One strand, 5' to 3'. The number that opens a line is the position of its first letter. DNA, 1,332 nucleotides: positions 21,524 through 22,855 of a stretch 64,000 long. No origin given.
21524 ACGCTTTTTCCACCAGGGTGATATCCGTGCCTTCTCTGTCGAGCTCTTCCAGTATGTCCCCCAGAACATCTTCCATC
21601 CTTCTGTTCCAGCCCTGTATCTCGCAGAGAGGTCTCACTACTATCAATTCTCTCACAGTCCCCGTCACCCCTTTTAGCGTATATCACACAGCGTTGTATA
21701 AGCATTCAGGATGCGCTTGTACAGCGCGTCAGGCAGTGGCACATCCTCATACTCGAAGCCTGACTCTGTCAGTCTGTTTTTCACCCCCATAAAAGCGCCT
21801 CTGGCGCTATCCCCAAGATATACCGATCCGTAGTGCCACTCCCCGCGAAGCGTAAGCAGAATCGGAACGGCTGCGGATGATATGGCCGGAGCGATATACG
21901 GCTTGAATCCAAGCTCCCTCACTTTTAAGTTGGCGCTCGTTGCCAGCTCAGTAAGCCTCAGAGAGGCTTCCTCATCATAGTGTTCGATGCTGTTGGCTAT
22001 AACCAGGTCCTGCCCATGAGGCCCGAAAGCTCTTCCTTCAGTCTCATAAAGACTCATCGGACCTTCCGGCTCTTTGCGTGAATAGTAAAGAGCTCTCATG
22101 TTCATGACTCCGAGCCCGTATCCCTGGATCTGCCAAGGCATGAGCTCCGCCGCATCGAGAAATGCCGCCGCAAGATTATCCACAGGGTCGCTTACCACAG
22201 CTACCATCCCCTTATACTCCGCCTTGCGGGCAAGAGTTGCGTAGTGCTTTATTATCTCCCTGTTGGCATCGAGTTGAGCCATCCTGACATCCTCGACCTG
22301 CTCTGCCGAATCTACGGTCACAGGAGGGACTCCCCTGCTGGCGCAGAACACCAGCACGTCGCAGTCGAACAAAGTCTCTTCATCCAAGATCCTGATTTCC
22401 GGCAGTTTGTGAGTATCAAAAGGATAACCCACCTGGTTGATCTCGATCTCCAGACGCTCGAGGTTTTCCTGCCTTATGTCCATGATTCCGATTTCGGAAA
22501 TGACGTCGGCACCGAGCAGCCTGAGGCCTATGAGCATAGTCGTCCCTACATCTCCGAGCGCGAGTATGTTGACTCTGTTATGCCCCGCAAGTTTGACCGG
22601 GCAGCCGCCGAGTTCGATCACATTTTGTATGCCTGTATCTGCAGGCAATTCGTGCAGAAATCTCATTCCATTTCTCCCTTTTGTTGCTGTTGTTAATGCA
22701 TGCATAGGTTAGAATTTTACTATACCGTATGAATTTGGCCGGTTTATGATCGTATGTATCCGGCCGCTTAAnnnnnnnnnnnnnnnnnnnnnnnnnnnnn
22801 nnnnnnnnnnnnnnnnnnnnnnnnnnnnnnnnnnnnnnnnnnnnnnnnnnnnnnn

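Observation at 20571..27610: About 1610-aa HD + NadD-like nucleotidyltransferase + PRTase-like fusion protein clustered with a divergent LDH-like dehydrogenase and a flavoprotein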

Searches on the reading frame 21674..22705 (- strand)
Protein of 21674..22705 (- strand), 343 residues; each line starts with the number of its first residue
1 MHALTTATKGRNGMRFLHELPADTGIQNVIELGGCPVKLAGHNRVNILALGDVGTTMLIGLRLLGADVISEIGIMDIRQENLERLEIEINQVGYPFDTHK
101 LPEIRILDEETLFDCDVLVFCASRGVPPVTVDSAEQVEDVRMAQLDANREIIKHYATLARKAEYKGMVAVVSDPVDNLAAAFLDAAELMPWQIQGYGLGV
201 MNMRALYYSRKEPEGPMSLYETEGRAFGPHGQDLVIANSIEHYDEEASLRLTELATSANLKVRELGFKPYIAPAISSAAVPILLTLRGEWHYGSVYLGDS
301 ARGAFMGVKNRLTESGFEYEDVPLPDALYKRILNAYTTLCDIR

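Call 6: search_protein_families(library=pfam, proteins=[window:21674-22705:-], max_evalue=0.1)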
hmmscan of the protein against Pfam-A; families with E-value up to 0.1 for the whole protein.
window:21674-22705:- (343 aa): 2 families
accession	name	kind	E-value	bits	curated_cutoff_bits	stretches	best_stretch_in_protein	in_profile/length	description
PF00056.29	Ldh_1_N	-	1.2e-06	29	27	1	44-193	2-139/141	lactate/malate dehydrogenase, NAD binding domain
PF18834.6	LPD22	-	0.032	14.9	28.6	1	123-179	26-81/97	Large polyvalent protein associated domain 22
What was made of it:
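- On LDH/MDH superfamily (second gene): Ldh_1_N scores 29 bits against a cut-off of 27 (call 6).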

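Call 7: search_protein_families(library=ncbifam, proteins=[window:21674-22705:-], max_evalue=0.1)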
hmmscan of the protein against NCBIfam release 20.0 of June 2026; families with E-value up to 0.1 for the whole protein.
window:21674-22705:- (343 aa): 3 families
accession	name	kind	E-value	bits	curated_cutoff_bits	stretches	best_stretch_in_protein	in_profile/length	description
TIGR01771.1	L-LDH-NAD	equivalog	5.5e-08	32.5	303.55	1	50-198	4-139/299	L-lactate dehydrogenase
NF004863.0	PRK06223.1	subfamily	4e-06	26.2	283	1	44-238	5-184/313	malate dehydrogenase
NF000824.0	PRK00066.1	subfamily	0.0008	18.8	339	1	42-181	6-132/316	L-lactate dehydrogenase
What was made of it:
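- On LDH/MDH superfamily (second gene): 32.5 bits against 303.55 for L-LDH, and 26 against 283 for MDH (call 7).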

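Call 27: search_protein_families(library=padloc, proteins=[window:21677-22705:-], max_evalue=0.01)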
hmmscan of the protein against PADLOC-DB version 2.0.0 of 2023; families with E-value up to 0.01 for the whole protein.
window:21677-22705:- (343 aa): 0 families

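Call 31: search_solved_structures(query=window:21677-22705:-, max_evalue=1)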
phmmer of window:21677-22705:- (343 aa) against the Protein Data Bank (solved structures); distinct sequences matched with E-value up to 1: 30.
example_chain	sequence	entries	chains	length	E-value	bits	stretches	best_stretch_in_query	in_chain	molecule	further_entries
1hyh_A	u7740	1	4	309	0.0044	19.4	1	44-198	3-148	L-2-HYDROXYISOCAPROATE DEHYDROGENASE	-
9end_A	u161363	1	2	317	0.024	17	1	49-235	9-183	Malate dehydrogenase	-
5k0z_A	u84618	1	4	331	0.025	16.9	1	42-234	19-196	L-lactate dehydrogenase B chain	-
8rs5_A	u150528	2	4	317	0.034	16.5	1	49-235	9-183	Malate dehydrogenase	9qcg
8rwl_A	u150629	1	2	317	0.041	16.2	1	49-235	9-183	Malate dehydrogenase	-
5yta_A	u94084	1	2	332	0.055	15.8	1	42-235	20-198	L-lactate dehydrogenase B chain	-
6cep_A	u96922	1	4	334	0.055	15.8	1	42-235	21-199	L-lactate dehydrogenase B chain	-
1i0z_A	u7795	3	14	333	0.057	15.7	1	42-234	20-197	L-LACTATE DEHYDROGENASE H CHAIN | L-lactate dehydrogenase B chain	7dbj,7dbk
1t2f_A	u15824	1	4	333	0.057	15.7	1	42-234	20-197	L-lactate dehydrogenase B chain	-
9jlo_A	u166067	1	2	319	0.06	15.7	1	42-200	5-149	L-lactate dehydrogenase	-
9qyk_A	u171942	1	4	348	0.063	15.6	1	42-234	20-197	L-lactate dehydrogenase B chain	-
8s88_A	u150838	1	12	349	0.064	15.6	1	42-234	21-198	L-lactate dehydrogenase B chain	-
1a5z_A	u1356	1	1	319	0.067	15.5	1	44-199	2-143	L-LACTATE DEHYDROGENASE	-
4q3n_A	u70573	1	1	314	0.088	15.1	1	47-204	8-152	MGS-M5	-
9dq7_P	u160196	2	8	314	0.1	14.9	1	43-208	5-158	L-lactate dehydrogenase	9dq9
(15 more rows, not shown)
